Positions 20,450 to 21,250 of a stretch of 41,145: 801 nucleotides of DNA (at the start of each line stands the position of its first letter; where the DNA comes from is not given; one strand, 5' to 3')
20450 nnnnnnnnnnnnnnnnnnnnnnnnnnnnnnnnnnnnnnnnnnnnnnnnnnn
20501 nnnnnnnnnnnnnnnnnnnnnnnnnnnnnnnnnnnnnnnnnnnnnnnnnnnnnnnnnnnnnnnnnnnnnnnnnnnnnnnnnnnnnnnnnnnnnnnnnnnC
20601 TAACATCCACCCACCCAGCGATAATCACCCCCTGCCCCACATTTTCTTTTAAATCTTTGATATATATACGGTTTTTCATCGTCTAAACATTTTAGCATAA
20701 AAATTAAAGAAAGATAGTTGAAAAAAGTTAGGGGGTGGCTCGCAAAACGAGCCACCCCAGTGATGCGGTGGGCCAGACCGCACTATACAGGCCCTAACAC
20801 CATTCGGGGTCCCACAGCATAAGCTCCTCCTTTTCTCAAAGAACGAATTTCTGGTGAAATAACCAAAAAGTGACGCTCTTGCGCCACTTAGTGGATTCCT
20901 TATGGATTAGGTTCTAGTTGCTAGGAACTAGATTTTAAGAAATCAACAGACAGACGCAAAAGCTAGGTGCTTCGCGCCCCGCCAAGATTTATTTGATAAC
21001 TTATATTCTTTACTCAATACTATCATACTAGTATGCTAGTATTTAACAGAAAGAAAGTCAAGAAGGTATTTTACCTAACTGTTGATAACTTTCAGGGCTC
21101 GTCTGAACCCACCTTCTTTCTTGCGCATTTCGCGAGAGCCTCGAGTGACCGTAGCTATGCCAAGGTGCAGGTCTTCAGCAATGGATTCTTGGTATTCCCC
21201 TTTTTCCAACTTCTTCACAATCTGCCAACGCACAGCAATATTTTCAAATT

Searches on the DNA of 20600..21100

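Call 96: search_rna_families(source=window, start=20600, end=21100, threshold=evalue, max_evalue=1)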
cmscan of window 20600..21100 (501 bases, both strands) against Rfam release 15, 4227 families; matches with E-value up to 1: 1.
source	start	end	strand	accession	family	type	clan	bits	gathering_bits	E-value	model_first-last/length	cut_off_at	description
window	20724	20881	-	RF02230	sX11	Gene; sRNA;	-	18.2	70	0.41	1-138/138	no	Proteobacterial sRNA sX11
